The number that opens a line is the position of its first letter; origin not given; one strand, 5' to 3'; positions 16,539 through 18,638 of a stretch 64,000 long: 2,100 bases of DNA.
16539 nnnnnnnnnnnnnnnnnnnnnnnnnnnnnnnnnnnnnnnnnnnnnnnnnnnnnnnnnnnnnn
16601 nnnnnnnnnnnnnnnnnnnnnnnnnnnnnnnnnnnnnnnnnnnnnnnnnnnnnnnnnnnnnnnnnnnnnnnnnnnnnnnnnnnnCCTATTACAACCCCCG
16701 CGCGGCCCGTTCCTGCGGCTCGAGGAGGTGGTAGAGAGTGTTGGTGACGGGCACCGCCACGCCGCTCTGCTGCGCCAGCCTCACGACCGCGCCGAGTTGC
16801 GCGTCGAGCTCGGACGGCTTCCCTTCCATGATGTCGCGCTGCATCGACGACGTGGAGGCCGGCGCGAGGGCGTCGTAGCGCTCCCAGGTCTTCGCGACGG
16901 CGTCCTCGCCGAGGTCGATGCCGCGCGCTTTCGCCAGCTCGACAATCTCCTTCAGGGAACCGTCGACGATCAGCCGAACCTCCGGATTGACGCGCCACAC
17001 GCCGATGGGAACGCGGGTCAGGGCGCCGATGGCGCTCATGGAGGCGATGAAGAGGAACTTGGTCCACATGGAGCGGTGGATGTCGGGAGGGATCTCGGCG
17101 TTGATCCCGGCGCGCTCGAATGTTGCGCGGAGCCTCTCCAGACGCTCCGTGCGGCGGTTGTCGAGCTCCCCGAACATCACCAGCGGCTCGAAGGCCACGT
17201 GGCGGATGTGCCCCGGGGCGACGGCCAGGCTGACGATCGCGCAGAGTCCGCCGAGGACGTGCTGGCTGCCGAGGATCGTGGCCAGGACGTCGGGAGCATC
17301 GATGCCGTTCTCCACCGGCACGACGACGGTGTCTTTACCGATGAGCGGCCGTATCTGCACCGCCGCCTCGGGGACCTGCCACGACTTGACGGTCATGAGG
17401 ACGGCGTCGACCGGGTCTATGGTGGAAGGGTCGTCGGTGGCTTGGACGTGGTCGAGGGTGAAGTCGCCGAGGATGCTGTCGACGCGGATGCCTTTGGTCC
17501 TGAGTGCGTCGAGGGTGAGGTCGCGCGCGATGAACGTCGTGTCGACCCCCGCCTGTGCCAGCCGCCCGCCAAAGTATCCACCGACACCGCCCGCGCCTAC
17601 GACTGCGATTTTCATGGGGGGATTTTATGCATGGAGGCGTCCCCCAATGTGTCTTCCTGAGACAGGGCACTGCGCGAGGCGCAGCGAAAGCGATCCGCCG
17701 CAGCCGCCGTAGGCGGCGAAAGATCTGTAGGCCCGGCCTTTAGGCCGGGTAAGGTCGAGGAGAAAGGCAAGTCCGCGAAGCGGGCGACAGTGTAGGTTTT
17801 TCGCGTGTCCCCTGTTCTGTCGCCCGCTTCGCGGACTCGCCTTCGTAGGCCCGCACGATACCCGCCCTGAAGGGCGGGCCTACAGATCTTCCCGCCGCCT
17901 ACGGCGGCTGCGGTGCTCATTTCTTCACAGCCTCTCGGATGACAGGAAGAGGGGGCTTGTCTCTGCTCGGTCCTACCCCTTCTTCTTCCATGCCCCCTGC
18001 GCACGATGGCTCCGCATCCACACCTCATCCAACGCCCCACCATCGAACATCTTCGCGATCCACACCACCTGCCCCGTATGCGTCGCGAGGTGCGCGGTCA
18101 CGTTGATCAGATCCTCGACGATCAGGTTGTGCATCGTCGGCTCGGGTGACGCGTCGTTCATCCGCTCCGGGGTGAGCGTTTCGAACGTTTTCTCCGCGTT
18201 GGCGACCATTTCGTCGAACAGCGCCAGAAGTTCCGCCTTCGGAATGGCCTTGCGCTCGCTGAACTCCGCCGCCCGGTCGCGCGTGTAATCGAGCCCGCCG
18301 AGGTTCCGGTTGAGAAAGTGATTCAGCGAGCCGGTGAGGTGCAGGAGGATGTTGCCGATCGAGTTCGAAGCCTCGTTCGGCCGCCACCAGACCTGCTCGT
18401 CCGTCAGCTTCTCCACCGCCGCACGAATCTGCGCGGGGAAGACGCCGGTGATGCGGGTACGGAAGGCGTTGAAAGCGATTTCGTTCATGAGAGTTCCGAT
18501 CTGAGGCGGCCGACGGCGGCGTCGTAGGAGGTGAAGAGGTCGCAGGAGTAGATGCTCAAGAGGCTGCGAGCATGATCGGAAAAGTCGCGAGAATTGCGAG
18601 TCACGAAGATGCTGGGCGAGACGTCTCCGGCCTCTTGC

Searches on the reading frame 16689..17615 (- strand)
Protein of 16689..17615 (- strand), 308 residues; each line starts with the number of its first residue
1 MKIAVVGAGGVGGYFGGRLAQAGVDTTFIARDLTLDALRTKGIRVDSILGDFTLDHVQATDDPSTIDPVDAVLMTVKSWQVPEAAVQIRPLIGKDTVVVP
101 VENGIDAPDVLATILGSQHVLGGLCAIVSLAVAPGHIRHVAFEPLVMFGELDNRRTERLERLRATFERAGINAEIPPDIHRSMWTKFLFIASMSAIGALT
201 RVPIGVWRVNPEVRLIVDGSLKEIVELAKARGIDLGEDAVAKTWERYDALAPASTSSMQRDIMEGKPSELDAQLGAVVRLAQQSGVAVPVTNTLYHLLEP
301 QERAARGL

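Call 13: find_encoding_contigs(protein=window:16689-17615:-, flank=10000, max_places=6)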
Protein window:16689-17615:- (308 aa): 1 contig read that carries it; 1 place shown.
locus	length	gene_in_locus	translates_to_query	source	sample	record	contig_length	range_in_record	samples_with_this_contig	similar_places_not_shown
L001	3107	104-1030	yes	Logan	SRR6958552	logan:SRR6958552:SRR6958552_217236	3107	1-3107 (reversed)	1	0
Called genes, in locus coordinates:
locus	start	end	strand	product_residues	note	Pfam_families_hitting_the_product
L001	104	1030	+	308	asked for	PF02558:ApbA, PF08546:ApbA_C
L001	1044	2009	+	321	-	PF13580:SIS_2 (faint), PF01380:SIS, PF00571:CBS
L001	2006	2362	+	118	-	PF22478:DUF6982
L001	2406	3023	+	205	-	PF03548:LolA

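Call 31: search_protein_families(library=pfam, proteins=[window:16689-17615:-])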
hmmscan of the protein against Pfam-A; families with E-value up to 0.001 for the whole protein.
window:16689-17615:- (308 aa): 3 families
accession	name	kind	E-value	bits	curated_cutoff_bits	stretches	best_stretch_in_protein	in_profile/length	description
PF02558.23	ApbA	-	2.2e-35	121.9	22.2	1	3-152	1-149/150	Ketopantoate reductase PanE/ApbA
PF08546.17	ApbA_C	-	2.4e-29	102.7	22.7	1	178-299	1-122/125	Ketopantoate reductase PanE/ApbA C terminal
PF01210.29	NAD_Gly3P_dh_N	-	0.00099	19.5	23.1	0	2-107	1-108/158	NAD-dependent glycerol-3-phosphate dehydrogenase N-terminus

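Call 44: find_homologous_proteins(query=window:16689-17615:-, max_evalue=1e-40)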
Query window:16689-17615:- (308 aa): 7893 proteins with E <= 1e-40 among 8000 candidates; the best 120 are listed.
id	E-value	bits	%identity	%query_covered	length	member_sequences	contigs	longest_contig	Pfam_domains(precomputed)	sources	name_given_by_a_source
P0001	2.4e-181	620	91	94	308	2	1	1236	PF02558.23,PF08546.18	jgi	jgi:2-dehydropantoate 2-reductase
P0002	7.5e-171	585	86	100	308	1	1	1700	PF02558.23,PF08546.18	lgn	-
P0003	1.4e-152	525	75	100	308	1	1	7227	PF02558.23,PF08546.18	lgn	-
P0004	9.0e-151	519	75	100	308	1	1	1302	PF02558.23,PF08546.18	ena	-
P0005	1.3e-150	519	75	100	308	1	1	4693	PF02558.23,PF08546.18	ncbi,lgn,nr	ncbi:MAG: 2-dehydropantoate 2-reductase [Acidobacteriota bacterium]|nr:2-dehydropantoate 2-reductase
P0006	2.0e-150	518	73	95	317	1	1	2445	PF02558.23,PF08546.18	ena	-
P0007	5.7e-149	513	71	94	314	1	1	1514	PF02558.23,PF08546.18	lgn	-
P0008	8.2e-149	513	75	100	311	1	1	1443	PF02558.23,PF08546.18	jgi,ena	-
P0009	3.0e-148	511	75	99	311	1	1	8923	PF02558.23,PF08546.18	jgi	jgi:2-dehydropantoate 2-reductase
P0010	4.4e-148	510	74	99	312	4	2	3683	PF02558.23,PF08546.18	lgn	-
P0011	8.5e-148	510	73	96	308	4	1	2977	PF02558.23,PF08546.18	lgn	-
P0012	2.7e-147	508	73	100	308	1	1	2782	PF02558.23,PF08546.18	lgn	-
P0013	2.9e-147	508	74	99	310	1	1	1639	PF02558.23,PF08546.18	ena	-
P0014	4.5e-147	507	74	99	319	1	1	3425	PF02558.23,PF08546.18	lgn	-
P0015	4.8e-147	507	73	99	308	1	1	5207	PF02558.23,PF08546.18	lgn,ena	-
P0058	3.7e-144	498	74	99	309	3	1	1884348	PF02558.23,PF08546.18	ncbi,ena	-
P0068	1.1e-143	496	72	100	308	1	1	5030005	PF02558.23,PF08546.18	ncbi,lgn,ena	-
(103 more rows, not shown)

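Call 45: find_encoding_contigs(protein=P0058, flank=10000, max_places=2)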
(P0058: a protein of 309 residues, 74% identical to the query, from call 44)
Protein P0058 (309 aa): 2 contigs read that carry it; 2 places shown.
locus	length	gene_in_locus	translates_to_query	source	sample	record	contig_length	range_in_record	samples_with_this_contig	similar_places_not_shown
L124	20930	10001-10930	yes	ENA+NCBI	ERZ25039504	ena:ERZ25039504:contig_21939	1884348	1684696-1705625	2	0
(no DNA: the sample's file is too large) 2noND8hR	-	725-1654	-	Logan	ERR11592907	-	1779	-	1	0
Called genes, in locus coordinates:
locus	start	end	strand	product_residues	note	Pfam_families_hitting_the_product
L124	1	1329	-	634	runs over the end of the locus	PF13088:BNR_2 (faint), PF14870:PSII_BNR (faint), PF15899:BNR_6 (faint), PF15902:Sortilin-Vps10, PF02012:BNR (faint), PF15902:Sortilin-Vps10, PF25852:DUF6242_C (weak)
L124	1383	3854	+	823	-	PF00069:Pkinase, PF07714:PK_Tyr_Ser-Thr, PF07676:PD40 (faint), PF26550:Tricorn_2nd (faint), PF26549:Tricorn_N (weak)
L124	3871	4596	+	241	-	PF11769:DUF3313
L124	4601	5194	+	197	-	-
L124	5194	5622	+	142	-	-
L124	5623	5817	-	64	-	-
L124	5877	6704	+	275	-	PF02567:PhzC-PhzF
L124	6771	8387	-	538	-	PF01293:PEPCK_ATP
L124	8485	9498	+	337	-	PF09949:APP1_cat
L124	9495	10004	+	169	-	PF07609:DUF1572, PF04978:MST, PF12867:DinB_2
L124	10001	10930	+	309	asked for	PF02558:ApbA, PF08546:ApbA_C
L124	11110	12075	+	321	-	PF13580:SIS_2 (faint), PF01380:SIS, PF00571:CBS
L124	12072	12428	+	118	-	PF22478:DUF6982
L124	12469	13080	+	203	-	PF03548:LolA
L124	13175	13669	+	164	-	PF04461:YajQ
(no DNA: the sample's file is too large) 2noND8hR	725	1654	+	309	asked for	PF02558:ApbA, PF08546:ApbA_C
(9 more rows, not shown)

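Call 46: find_encoding_contigs(protein=P0068, flank=10000, max_places=2)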
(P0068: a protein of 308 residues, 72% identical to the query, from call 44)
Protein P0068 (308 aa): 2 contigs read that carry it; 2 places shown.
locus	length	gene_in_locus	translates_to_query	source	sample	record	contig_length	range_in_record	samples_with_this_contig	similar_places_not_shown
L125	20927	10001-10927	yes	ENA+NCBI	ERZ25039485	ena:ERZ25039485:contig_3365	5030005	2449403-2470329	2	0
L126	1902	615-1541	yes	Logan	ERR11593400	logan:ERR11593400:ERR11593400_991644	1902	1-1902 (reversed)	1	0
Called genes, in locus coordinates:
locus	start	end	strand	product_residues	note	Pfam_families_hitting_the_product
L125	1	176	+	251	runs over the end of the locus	PF00142:Fer4_NifH, PF01656:CbiA, PF02374:ArsA_ATPase (weak), PF06564:CBP_BcsQ (faint), PF09140:MipZ, PF10609:ParA, PF13614:AAA_31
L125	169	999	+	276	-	PF02195:ParB_N, PF17762:HTH_ParB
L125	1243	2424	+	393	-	PF00155:Aminotran_1_2 (weak), PF01053:Cys_Met_Meta_PP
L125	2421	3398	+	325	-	PF03447:NAD_binding_3, PF00742:Homoserine_dh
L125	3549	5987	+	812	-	PF03739:LptF_LptG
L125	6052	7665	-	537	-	PF01293:PEPCK_ATP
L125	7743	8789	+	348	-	PF09949:APP1_cat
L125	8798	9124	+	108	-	PF04993:TfoX_N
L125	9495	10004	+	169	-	PF07609:DUF1572, PF04978:MST, PF12867:DinB_2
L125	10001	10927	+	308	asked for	PF02558:ApbA, PF08546:ApbA_C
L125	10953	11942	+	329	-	PF13580:SIS_2 (faint), PF01380:SIS, PF00571:CBS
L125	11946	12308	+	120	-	PF22478:DUF6982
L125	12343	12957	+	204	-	PF03548:LolA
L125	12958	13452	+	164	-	PF04461:YajQ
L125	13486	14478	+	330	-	PF00348:polyprenyl_synt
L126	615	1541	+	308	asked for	PF02558:ApbA, PF08546:ApbA_C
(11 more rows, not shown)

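Call 47: find_encoding_contigs(protein=P0003, flank=10000, max_places=2)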
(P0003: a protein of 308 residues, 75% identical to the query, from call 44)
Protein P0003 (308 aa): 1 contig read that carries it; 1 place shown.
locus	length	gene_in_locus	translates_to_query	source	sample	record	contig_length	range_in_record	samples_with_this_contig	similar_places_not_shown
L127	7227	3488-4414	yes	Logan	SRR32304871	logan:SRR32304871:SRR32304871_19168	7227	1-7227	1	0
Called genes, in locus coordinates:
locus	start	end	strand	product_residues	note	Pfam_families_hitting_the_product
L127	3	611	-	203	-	?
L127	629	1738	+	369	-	PF08235:LNS2 (faint), PF09949:APP1_cat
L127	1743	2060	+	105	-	PF04993:TfoX_N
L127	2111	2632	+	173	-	PF07609:DUF1572, PF04978:MST, PF05163:DinB (weak), PF12867:DinB_2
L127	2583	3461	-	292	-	PF00106:adh_short, PF13561:adh_short_C2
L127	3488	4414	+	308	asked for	PF02558:ApbA, PF08546:ApbA_C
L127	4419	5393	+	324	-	PF13580:SIS_2 (faint), PF01380:SIS, PF00571:CBS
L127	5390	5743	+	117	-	PF22478:DUF6982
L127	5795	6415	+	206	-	PF03548:LolA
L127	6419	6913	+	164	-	PF04461:YajQ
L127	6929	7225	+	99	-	?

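Call 80: find_encoding_contigs(protein=P0002, flank=3000, max_places=2)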
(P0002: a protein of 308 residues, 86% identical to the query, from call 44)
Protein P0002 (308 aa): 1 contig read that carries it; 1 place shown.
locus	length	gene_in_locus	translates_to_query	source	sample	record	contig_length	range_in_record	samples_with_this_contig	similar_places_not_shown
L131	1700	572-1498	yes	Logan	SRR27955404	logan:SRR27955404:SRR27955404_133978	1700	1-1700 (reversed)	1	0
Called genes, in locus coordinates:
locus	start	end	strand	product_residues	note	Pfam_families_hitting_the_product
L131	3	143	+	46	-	?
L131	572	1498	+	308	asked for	PF02558:ApbA, PF08546:ApbA_C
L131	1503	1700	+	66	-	?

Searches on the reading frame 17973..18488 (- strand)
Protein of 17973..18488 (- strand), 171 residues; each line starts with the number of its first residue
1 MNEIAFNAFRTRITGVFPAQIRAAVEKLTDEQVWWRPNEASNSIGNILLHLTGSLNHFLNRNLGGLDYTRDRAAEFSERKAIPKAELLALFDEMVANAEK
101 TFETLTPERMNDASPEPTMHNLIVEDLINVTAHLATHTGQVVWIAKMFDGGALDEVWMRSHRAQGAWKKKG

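Call 31: search_protein_families(library=pfam, proteins=[window:17973-18488:-])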
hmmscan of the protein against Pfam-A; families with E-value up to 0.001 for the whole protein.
window:17973-18488:- (171 aa): 4 families
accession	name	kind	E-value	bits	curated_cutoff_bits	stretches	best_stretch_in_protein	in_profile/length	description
PF07609.16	DUF1572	-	2.6e-13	50.5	23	1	21-151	21-152/163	Protein of unknown function (DUF1572)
PF12867.12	DinB_2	-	8e-12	46.2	24.8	1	19-140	7-127/128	DinB superfamily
PF04978.18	MST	-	1.3e-09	39.1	27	1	20-142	12-141/149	Mycothiol-S-transferase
PF05163.17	DinB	-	0.0004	20.8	23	1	20-143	18-140/165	DinB family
